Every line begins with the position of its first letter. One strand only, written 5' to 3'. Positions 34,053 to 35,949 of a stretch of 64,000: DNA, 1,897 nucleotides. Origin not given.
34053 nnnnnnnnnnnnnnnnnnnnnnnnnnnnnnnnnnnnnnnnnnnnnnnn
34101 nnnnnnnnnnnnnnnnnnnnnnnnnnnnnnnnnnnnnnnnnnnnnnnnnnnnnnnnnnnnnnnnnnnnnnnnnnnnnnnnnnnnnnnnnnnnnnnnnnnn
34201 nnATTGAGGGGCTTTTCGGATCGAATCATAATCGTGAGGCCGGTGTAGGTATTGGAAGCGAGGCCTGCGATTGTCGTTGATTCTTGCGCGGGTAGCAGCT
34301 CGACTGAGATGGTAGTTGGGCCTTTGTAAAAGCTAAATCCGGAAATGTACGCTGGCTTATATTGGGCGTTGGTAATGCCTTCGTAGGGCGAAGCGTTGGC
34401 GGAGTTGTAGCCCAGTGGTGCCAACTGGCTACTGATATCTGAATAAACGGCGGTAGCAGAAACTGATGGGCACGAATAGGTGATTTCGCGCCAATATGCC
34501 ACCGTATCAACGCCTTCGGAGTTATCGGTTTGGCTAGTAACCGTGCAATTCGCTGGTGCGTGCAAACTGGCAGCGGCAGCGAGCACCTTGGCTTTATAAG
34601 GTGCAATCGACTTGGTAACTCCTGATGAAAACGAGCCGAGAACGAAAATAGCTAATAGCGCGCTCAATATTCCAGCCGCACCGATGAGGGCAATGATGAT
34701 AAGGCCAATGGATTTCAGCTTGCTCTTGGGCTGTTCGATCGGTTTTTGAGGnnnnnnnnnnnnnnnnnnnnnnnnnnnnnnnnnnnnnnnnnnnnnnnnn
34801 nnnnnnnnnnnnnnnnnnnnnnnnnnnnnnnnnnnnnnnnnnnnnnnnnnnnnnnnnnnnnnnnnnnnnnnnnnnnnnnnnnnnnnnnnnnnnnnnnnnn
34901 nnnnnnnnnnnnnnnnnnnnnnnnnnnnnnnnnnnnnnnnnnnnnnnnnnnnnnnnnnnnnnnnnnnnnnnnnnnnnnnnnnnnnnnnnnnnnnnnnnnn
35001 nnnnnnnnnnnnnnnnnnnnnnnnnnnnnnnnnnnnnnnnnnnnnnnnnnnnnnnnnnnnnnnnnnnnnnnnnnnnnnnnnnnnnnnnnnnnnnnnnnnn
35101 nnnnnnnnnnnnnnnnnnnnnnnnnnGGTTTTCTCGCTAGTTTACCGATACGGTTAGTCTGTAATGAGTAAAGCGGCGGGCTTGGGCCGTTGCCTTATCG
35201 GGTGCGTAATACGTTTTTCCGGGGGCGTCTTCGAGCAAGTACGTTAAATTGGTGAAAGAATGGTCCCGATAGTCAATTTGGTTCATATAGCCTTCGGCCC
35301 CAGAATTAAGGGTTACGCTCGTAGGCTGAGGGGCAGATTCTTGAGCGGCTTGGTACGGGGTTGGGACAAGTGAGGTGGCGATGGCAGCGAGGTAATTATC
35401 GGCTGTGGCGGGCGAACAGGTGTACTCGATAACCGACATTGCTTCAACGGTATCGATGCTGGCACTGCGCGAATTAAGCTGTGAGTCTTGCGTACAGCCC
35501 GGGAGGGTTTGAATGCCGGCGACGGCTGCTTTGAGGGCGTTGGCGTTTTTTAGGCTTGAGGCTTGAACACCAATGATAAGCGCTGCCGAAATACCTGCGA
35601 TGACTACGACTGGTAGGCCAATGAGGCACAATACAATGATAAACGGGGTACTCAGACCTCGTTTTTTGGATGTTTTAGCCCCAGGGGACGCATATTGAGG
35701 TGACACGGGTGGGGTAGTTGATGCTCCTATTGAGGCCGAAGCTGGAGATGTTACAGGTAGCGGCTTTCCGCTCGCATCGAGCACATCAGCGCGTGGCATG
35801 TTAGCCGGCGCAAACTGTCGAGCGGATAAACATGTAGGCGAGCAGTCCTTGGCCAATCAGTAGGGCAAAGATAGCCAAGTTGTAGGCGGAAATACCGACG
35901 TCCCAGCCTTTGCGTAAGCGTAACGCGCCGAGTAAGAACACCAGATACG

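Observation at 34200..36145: Tandem paralogous proline-rich single-pass membrane proteins with a shared N-terminal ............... motif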

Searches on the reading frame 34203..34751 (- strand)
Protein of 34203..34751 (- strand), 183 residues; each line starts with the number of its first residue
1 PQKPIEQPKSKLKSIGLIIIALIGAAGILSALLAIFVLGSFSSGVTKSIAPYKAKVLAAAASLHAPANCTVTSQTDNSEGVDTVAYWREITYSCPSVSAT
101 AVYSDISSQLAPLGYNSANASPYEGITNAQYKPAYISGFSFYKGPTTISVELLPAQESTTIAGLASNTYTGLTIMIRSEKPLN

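Call 15: find_related_loci(query=A1, collection=genome_contigs, flank=10000)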
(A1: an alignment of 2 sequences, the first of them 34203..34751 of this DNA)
Query A1 (183 aa) in genome_contigs; peptide patterns used: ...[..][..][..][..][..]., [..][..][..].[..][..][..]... (x = any residue, [..] = any of these).
370 stretches matched a pattern, but none encodes a relative of the query by tblastn (E <= 1e-3).

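Call 32: search_protein_representatives(alignment_id=A1)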
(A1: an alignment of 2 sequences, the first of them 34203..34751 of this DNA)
Query: 2 sequences, 194 profile positions. Proteins with E-value up to 0.001 (for the whole library): 5; up to 1e-10: 2; up to 1e-30: 2. The best 5 are listed.
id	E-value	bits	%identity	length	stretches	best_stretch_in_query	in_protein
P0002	3.0e-92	324.2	-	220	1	3-187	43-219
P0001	7.6e-91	319.6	-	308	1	1-194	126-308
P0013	2.7e-04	37.2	-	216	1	7-124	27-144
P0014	5.8e-04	36.1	-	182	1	9-117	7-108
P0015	7.9e-04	35.7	-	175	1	55-172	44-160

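Call 40: find_encoding_contigs(protein=P0013, flank=6000, max_places=3)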
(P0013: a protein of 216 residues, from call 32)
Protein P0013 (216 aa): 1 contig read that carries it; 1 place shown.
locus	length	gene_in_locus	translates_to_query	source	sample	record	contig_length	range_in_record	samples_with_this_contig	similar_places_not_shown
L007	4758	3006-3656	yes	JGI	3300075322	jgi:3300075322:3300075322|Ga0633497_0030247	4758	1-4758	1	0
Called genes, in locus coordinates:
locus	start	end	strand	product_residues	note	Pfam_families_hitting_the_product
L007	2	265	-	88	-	?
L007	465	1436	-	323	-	-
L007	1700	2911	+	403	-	PF00270:DEAD, PF04851:ResIII, PF00271:Helicase_C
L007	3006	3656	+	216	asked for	-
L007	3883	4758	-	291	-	?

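Call 41: find_encoding_contigs(protein=P0014, flank=6000, max_places=3)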
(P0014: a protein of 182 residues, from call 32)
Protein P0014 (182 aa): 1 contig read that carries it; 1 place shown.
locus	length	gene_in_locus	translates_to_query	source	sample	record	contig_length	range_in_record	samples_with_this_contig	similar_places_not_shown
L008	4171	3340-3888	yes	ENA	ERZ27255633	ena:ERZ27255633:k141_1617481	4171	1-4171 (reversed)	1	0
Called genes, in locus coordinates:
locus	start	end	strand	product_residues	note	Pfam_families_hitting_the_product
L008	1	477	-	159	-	?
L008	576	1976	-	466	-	PF13522:GATase_6, PF13537:GATase_7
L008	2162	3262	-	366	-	PF00756:Esterase (weak), PF01738:DLH, PF02129:Peptidase_S15, PF20434:BD-FAE, PF00561:Abhydrolase_1, PF12146:Hydrolase_4, PF12697:Abhydrolase_6, PF00326:Peptidase_S9, +3 more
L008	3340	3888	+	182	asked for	-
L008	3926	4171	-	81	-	?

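Call 59: search_solved_structures(query=A4, max_evalue=10)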
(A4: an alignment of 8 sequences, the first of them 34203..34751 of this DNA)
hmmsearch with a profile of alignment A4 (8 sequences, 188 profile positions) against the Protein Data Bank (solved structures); distinct sequences matched with E-value up to 10: 20.
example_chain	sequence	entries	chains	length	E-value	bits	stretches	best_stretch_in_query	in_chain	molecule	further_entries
7oix_B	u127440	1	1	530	0.011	18.5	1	13-77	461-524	Isoform 2 of Sodium-dependent lysophosphatidylcholine symporter 1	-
7n98_A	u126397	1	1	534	0.06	16.1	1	12-76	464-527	Sodium-dependent lysophosphatidylcholine symporter 1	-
9hmf_O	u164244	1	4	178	0.42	13.3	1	7-58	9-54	Flagellar protein FliL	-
9hd7_J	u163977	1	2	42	0.79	12.5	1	15-47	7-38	Photosystem II reaction center protein J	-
5v2c_J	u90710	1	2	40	0.8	12.5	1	15-39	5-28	Photosystem II reaction center protein J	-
11yo_J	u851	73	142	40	0.81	12.4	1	14-39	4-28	Photosystem II reaction center protein J | Photosystem II reaction center J protein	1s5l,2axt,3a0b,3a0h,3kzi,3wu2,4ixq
4fby_J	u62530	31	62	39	0.88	12.3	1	15-39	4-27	Photosystem II reaction center protein J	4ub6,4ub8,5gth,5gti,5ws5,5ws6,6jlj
2yh6_A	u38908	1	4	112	0.96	12.2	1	98-164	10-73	LIPOPROTEIN 34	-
9t5t_J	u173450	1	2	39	1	12.1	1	17-40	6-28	Photosystem II reaction center protein J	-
5e79_J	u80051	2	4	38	1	12.1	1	16-39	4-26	Photosystem II reaction center protein J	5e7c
5ng5_M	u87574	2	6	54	1.2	11.9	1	17-56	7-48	Multidrug efflux pump accessory protein AcrZ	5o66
8wql_JD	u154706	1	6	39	1.4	11.7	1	16-47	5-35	Photosystem II reaction center protein J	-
8bd3_J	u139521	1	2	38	1.4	11.7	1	17-47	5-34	Photosystem II reaction center protein J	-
9t5u_J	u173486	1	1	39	1.4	11.6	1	17-40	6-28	PsbJ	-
4il6_J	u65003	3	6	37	1.5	11.5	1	17-39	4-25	Photosystem II reaction center protein J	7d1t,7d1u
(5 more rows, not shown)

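Call 60: search_protein_families(library=pfam, alignment_id=A4, max_evalue=5)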
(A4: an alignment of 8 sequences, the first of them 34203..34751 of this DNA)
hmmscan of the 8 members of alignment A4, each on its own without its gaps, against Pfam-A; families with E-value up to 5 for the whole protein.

A. member 1, window:34203-34751:- (183 aa): 1 family
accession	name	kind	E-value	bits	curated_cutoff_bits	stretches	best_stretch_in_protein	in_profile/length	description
PF12951.13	PATR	-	2.2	8.8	27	0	166-173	14-21/30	Passenger-associated-transport-repeat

B. families by the number of members that match (of 8 scanned): 9 families
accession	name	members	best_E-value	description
PF02629.25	CoA_binding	1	0.0037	CoA binding domain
PF25184.1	YxzE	1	0.01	YxzE-like putative bacteriocin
PF20635.2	SMN_YG-box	1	0.02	Survival Motor Neuron, YG-box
PF13273.12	DUF4064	1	0.058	Protein of unknown function (DUF4064)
PF15179.11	Myc_target_1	1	0.096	Myc target protein 1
PF00517.22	GP41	1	0.23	Retroviral envelope protein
PF23714.1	Rv3627c_N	1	0.26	Carboxypeptidase Rv3627c-like, N-terminal domain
PF03597.20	FixS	1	1.8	Cytochrome oxidase maturation protein cbb3-type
PF12951.13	PATR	1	2.2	Passenger-associated-transport-repeat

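Call 75: find_encoding_contigs(protein=P0015, flank=6000, max_places=3)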
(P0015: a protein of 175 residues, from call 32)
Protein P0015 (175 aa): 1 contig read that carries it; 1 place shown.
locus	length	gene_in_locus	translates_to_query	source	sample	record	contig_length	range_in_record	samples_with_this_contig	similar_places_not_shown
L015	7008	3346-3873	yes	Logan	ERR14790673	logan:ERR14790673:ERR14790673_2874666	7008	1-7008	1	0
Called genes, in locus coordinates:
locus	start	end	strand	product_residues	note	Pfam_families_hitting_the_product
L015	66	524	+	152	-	-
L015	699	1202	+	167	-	-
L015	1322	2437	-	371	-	-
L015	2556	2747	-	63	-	-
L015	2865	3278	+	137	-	-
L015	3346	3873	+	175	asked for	-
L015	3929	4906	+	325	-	-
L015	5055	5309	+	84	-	-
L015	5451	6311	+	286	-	PF03848:TehB (weak), PF05175:MTS (weak), PF13489:Methyltransf_23 (weak), PF08241:Methyltransf_11, PF08242:Methyltransf_12 (weak), PF13649:Methyltransf_25, PF13847:Methyltransf_31 (weak)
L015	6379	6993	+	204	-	-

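Call 80: find_related_loci(query=A1, collection=viral_contigs, flank=5000)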
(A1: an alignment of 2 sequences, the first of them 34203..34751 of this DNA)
Query A1 (183 aa) in viral_contigs; peptide patterns used: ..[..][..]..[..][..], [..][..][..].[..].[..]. (x = any residue, [..] = any of these).
55 stretches matched a pattern, but none encodes a relative of the query by tblastn (E <= 1e-3).

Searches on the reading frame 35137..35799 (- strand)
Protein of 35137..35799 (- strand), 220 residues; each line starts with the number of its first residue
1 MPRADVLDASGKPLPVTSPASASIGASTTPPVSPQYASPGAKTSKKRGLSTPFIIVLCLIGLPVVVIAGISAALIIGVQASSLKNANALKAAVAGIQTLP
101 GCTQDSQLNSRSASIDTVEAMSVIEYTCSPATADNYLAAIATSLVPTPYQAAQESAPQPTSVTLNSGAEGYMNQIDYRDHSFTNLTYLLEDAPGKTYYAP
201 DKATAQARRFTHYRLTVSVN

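Call 4: search_protein_families(library=pfam, proteins=[window:35137-35799:-], max_evalue=1)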
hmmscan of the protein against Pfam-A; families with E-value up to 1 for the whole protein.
window:35137-35799:- (220 aa): 0 families

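Call 6: find_homologous_proteins(query=window:35137-35799:-, max_evalue=0.01)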
Query window:35137-35799:- (220 aa): 1 proteins with E <= 0.01 among 2103 candidates.
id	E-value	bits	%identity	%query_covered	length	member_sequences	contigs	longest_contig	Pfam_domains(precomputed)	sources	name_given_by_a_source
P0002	2.0e-134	464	100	100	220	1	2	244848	-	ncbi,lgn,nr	ncbi:hypothetical protein HJC99_01625 [Candidatus Saccharibacteria bacterium]|nr:hypothetical protei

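Call 14: search_protein_families(library=ncbifam, proteins=[window:35137-35799:-], max_evalue=1)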
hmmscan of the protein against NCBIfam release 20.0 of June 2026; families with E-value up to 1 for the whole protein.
window:35137-35799:- (220 aa): 2 families
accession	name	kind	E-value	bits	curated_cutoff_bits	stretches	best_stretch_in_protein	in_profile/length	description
NF040678.1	EntFM_CwpFM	equivalog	0.017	14.2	720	1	66-129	4-65/430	enterotoxin EntFM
TIGR03033.1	phage_rel_nuc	subfamily_domain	0.16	12.1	68.05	1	85-151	63-131/153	lambda-exonuclease family protein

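Call 23: search_protein_families(library=phrogs, proteins=[window:35137-35799:-], max_evalue=1)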
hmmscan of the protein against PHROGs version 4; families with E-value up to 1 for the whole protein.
window:35137-35799:- (220 aa): 0 families

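Call 81: search_protein_families(library=padloc, proteins=[window:35137-35799:-], max_evalue=1)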
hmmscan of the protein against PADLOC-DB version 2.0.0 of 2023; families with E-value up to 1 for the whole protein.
window:35137-35799:- (220 aa): 0 families
